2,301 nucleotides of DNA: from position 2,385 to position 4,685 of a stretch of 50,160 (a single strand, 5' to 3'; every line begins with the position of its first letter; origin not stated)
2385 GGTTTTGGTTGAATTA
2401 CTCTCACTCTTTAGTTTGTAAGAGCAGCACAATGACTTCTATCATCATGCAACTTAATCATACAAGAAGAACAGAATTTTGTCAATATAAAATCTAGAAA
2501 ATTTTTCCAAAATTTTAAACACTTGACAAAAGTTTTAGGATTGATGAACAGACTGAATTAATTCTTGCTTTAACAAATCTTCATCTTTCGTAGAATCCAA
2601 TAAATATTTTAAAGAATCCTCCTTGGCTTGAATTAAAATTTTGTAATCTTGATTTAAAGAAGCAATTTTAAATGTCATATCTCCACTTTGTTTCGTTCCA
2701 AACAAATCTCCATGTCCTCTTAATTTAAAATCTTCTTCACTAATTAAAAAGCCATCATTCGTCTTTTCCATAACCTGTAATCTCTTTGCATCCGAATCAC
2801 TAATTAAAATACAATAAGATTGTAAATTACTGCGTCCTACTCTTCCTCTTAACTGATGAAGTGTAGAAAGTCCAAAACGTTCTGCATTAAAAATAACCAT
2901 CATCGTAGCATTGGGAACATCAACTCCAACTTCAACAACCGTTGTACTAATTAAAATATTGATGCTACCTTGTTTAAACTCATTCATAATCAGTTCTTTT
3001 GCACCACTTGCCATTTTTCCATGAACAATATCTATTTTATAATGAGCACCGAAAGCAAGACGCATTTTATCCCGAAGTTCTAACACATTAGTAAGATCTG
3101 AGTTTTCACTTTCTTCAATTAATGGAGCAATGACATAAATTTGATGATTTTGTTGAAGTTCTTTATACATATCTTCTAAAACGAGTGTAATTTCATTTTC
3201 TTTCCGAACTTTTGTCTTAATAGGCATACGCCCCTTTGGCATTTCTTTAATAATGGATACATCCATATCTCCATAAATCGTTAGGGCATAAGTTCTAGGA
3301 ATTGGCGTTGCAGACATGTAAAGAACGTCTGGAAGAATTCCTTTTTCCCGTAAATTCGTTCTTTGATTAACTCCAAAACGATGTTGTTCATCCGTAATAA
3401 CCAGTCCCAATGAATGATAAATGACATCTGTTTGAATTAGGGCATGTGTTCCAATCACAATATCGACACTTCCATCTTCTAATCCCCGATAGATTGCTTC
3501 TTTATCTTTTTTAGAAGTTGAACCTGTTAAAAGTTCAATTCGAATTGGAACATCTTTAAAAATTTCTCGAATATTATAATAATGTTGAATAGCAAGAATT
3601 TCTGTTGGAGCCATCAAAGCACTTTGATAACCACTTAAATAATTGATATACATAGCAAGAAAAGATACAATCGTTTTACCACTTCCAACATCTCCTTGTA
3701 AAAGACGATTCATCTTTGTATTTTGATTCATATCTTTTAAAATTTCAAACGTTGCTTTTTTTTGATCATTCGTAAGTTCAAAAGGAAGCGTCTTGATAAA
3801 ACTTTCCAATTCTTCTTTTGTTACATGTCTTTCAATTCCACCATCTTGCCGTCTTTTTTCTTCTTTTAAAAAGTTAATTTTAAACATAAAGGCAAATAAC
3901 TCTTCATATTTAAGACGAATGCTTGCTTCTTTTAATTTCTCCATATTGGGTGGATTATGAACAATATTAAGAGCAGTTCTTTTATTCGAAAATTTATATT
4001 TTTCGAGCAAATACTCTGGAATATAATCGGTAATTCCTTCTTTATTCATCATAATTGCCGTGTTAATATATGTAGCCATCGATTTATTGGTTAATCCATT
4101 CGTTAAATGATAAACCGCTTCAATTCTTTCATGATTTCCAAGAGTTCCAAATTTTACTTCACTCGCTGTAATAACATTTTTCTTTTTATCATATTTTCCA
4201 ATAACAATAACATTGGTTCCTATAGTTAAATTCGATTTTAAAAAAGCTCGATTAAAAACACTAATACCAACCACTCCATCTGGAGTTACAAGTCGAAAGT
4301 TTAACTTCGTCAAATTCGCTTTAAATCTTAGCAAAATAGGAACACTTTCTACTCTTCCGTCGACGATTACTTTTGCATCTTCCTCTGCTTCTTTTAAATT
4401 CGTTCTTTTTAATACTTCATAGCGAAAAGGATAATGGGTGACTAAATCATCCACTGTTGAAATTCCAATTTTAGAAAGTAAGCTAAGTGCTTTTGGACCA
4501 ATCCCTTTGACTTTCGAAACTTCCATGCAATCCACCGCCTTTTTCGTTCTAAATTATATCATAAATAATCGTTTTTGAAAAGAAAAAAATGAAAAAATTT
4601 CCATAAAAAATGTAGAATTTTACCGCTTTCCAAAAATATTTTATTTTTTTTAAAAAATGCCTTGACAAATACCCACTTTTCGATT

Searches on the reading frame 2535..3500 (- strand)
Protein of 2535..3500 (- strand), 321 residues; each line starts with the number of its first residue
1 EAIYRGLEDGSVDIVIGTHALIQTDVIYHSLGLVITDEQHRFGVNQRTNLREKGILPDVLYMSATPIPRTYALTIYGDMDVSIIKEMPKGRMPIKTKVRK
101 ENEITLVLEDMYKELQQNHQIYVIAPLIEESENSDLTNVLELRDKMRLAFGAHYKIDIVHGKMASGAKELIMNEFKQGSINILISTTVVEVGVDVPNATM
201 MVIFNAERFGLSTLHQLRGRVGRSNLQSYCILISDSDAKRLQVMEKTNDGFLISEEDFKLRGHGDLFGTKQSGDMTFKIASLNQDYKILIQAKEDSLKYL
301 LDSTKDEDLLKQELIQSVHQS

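Call 61: find_related_loci(query=window:2535-3500:-, collection=metagenome_contigs, flank=7000)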
Query window:2535-3500:- (321 aa) in metagenome_contigs; peptide patterns used: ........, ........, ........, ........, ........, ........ (x = any residue, [..] = any of these).
205 stretches matched a pattern; 148 encode a relative of the query (tblastn E <= 1e-3); the best 80 are kept; 80 distinct loci.
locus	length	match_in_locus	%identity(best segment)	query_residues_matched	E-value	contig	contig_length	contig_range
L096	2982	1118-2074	76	3-321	3e-177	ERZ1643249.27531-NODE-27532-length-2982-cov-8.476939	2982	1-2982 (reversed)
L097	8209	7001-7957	76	3-321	6e-167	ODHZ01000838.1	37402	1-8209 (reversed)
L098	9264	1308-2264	77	3-321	6e-165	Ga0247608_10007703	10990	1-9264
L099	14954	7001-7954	76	1-318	2e-164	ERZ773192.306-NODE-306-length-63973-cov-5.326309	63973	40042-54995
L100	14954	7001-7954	76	1-318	4e-164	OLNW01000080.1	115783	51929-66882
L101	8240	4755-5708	76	1-318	3e-164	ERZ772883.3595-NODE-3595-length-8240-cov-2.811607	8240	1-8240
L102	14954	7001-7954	76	1-318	4e-164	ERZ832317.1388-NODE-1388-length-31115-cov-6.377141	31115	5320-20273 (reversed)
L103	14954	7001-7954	76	1-318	7e-164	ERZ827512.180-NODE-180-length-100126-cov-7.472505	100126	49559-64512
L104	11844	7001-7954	76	1-318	1e-163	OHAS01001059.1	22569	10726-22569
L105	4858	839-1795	76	3-321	4e-166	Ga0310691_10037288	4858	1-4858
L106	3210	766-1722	76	3-321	1e-170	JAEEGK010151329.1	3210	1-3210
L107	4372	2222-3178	76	3-321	9e-167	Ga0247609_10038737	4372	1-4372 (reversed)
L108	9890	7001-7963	75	1-321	1e-161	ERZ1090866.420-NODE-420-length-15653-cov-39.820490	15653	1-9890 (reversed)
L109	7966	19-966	74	3-318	5e-160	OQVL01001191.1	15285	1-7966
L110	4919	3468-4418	75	2-318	1e-162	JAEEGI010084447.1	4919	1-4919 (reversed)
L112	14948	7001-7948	74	3-318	2e-159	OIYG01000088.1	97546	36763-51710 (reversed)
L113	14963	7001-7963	74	1-321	2e-159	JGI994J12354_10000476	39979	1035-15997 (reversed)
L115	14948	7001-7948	73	3-318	4e-158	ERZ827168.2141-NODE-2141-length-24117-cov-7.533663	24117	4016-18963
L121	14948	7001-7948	72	3-318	1e-156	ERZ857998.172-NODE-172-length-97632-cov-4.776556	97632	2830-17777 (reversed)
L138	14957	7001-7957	71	3-320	5e-152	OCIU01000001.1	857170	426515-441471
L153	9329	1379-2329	70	3-318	4e-150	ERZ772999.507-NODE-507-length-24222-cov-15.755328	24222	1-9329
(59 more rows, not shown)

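Call 81: search_protein_families(library=padloc, proteins=[L112:9038-9682:+, L112:9657-10511:+, L112:8149-8646:+, L115:8979-9674:+, L115:9661-10503:+, L113:8245-9747:+, L121:8250-9359:-, L138:8015-9613:+, L153:3328-4014:+, L099:8555-9232:+], max_evalue=0.001)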
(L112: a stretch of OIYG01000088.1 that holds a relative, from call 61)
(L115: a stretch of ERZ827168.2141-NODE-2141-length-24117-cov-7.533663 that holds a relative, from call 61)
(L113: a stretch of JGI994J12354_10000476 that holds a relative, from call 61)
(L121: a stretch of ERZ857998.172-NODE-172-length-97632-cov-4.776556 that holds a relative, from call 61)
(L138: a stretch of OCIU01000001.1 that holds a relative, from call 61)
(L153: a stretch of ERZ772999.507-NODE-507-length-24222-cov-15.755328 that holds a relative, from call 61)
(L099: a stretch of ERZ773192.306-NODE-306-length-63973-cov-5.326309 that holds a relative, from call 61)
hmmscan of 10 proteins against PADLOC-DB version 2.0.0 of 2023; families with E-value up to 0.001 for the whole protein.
L112:9038-9682:+ (215 aa): 20 families
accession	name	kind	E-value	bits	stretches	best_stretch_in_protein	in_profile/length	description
PDLC02225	AbiEi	-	1.4e-60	202.4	1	21-214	6-195/198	AbiEi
PDLC02263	AbiEi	-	2e-26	91.3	1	19-212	47-243/244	AbiEi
PDLC02265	AbiEi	-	2.3e-26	90.8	1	25-212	7-196/198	AbiEi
PDLC02248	AbiEi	-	8.9e-26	88.8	1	21-212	3-196/198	AbiEi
PDLC02275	AbiEi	-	8.5e-25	85.8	1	25-213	2-183/184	AbiEi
PDLC02245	AbiEi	-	5.2e-22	76.5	1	31-213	8-193/194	AbiEi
PDLC02283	AbiEi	-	2.6e-19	67.8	1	29-211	13-198/201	AbiEi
PDLC02262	AbiEi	-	2.8e-18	64.2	1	19-212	12-204/206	AbiEi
PDLC02238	AbiEi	-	1.6e-16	58.6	1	56-211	23-176/180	AbiEi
PDLC02253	AbiEi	-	1.9e-16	58.2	1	20-123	2-105/112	AbiEi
PDLC02239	AbiEi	-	6.9e-16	56.5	1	37-212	13-192/195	AbiEi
PDLC02249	AbiEi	-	5.7e-11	40.5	1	21-202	4-178/184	AbiEi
PDLC02260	AbiEi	-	2.6e-09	35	1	26-118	8-103/131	AbiEi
PDLC02228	AbiEi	-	3.3e-09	34.3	1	25-118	30-126/216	AbiEi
PDLC02254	AbiEi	-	6.3e-09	33.8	1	23-203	7-187/197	AbiEi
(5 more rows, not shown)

L112:9657-10511:+ (285 aa): 22 families
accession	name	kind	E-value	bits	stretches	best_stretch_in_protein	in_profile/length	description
PDLC02288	AbiEii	-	8.4e-96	318.3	1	7-280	7-273/294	AbiEii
PDLC02312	AbiEii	-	1.6e-42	143.6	1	12-230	11-229/299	AbiEii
PDLC02291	AbiEii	-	1.9e-34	117.4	1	11-276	17-260/310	AbiEii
PDLC02326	AbiEii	-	4.1e-32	109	1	9-129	3-119/133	AbiEii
PDLC02320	AbiEii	-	8.1e-32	108.2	1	142-276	1-138/147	AbiEii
PDLC02319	AbiEii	-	1.6e-25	88.2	1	39-259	5-217/241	AbiEii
PDLC02304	AbiEii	-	1.2e-22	79.2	1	11-280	1-258/260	AbiEii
PDLC02311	AbiEii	-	1e-17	62.8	1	14-277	4-257/283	AbiEii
PDLC02310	AbiEii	-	4.9e-16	56.9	1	11-226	1-209/265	AbiEii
PDLC02314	AbiEii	-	3.8e-15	53.9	1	13-229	13-225/290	AbiEii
PDLC02329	AbiEii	-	6e-11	40.2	1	14-240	18-240/294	AbiEii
PDLC02321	AbiEii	-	3.7e-10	38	1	155-222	166-229/296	AbiEii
PDLC02292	AbiEii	-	3.7e-09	34.8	1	13-102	10-95/283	AbiEii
PDLC02301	AbiEii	-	1.3e-08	32.8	1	41-230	52-244/291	AbiEii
PDLC02306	AbiEii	-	2.6e-08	31.8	1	46-271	34-269/280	AbiEii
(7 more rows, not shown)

L112:8149-8646:+ (166 aa): 0 families

L115:8979-9674:+ (232 aa): 21 families
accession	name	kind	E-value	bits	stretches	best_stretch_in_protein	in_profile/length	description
PDLC02225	AbiEi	-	8.2e-62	206.4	1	38-231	6-195/198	AbiEi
PDLC02275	AbiEi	-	4.7e-29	99.7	1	43-230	3-183/184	AbiEi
PDLC02265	AbiEi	-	1.8e-28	97.6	1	49-229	13-196/198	AbiEi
PDLC02263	AbiEi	-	3.9e-26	90.4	1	31-229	42-243/244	AbiEi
PDLC02248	AbiEi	-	8e-26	89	1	39-230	4-197/198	AbiEi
PDLC02245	AbiEi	-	9.5e-25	85.4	1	49-230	9-193/194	AbiEi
PDLC02283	AbiEi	-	1e-21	75.6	1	48-228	15-198/201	AbiEi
PDLC02238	AbiEi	-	9e-18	62.7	1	68-228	18-176/180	AbiEi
PDLC02262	AbiEi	-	1.4e-17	62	1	39-230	15-205/206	AbiEi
PDLC02239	AbiEi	-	3.9e-15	54.1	1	54-229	13-192/195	AbiEi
PDLC02253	AbiEi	-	4.8e-15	53.7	1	39-138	4-102/112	AbiEi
PDLC02249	AbiEi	-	1.3e-11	42.7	1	39-219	5-178/184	AbiEi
PDLC02228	AbiEi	-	7.5e-11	39.7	1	28-198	23-176/216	AbiEi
PDLC02267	AbiEi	-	2.3e-10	38.4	1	65-219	38-187/252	AbiEi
PDLC02254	AbiEi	-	4.4e-10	37.5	1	48-219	13-186/197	AbiEi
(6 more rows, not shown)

L115:9661-10503:+ (281 aa): 19 families
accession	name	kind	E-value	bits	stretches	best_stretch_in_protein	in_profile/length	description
PDLC02288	AbiEii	-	7.5e-95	315.2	1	4-276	8-273/294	AbiEii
PDLC02312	AbiEii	-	8.7e-44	147.8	1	9-256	12-260/299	AbiEii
PDLC02320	AbiEii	-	2.6e-35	119.6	1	138-276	1-142/147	AbiEii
PDLC02326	AbiEii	-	7.1e-32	108.2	1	5-130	3-124/133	AbiEii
PDLC02291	AbiEii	-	9.7e-32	108.5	1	7-227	17-223/310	AbiEii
PDLC02319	AbiEii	-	1.4e-23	81.9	1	37-255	6-217/241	AbiEii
PDLC02304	AbiEii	-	3.7e-17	61.1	1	7-250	1-233/260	AbiEii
PDLC02310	AbiEii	-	6.9e-14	49.9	1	7-225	1-212/265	AbiEii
PDLC02314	AbiEii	-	9.7e-13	46.1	1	9-225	13-225/290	AbiEii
PDLC02311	AbiEii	-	1.7e-12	45.7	1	10-272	4-256/283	AbiEii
PDLC02321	AbiEii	-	1.1e-09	36.4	1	153-218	168-229/296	AbiEii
PDLC02308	AbiEii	-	2e-08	32.2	1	27-274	9-265/279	AbiEii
PDLC02306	AbiEii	-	1.9e-07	29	0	161-217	164-218/280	AbiEii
PDLC02292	AbiEii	-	3e-07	28.6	1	40-257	41-258/283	AbiEii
PDLC02301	AbiEii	-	3.8e-07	28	1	41-77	56-92/291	AbiEii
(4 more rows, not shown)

L113:8245-9747:+ (501 aa): 4 families
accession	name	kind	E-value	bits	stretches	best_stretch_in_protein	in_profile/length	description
PDLC02394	pAgo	-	1.2e-46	157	1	54-424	57-446/1121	-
PDLC02402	Aga_SIR2-PNTD1-PNTD2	-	1.1e-11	41.6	1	212-346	361-483/876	Class I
PDLC02418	Aga_SIR2-Kinase-PNTD1-PNTD2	-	1.6e-08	31.3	1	216-346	223-361/756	Class I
PDLC01850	CARF3--CARF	-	0.00019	19.3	0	417-481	122-186/209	-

L121:8250-9359:- (370 aa): 0 families

L138:8015-9613:+ (533 aa): 0 families

L153:3328-4014:+ (229 aa): 21 families
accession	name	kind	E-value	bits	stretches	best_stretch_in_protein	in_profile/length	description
PDLC02225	AbiEi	-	4.8e-63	210.5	1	35-228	6-195/198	AbiEi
PDLC02265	AbiEi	-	4.3e-32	109.5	1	38-226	6-196/198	AbiEi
PDLC02263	AbiEi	-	7e-31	105.9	1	33-226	47-243/244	AbiEi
PDLC02275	AbiEi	-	4.3e-28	96.6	1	39-227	2-183/184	AbiEi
PDLC02245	AbiEi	-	2.3e-26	90.7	1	41-227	4-193/194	AbiEi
PDLC02248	AbiEi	-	5.1e-24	83.1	1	35-226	3-196/198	AbiEi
PDLC02283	AbiEi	-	5.2e-24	83.1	1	42-225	12-198/201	AbiEi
PDLC02239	AbiEi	-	2.9e-18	64.3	1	48-226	10-192/195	AbiEi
PDLC02238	AbiEi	-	8.9e-17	59.5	1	69-225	22-176/180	AbiEi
PDLC02262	AbiEi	-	1.7e-15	55.1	1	38-226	17-204/206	AbiEi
PDLC02253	AbiEi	-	3.6e-15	54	1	34-134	2-101/112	AbiEi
PDLC02249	AbiEi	-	3.3e-13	47.8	1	35-214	4-176/184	AbiEi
PDLC02228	AbiEi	-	6.9e-12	43.1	1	25-181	23-163/216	AbiEi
PDLC02267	AbiEi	-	1.9e-10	38.6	1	32-216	3-187/252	AbiEi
PDLC02260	AbiEi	-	3.2e-10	38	1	37-133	5-104/131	AbiEi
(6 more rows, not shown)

L099:8555-9232:+ (226 aa): 1 family
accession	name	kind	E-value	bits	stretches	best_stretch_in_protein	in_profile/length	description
PDLC03805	RTasMBL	-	0.00091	16.5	0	20-75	12-74/322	DRT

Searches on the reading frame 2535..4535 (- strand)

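Call 71: search_protein_families(library=pfam, proteins=[window:2535-4535:-], max_evalue=0.00001)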
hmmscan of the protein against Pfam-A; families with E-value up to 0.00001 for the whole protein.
window:2535-4535:- (666 aa): 5 families
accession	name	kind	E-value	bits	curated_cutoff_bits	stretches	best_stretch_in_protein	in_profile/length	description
PF00271.37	Helicase_C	-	1.5e-23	83.6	23.5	1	455-569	8-109/110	Helicase conserved C-terminal domain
PF00270.35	DEAD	-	1.1e-22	81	26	1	256-415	2-163/167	DEAD/DEAH box helicase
PF17191.10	RecG_wedge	-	8.2e-12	45.4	23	1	9-161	5-159/162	RecG wedge domain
PF19833.4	RecG_dom3_C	-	5.1e-11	42.9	26.8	1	592-651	1-60/87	ATP-dependent DNA helicase RecG, domain 3, C-terminal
PF04851.21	ResIII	-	6.8e-11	42.8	22.5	1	252-411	2-162/164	Type III restriction enzyme, res subunit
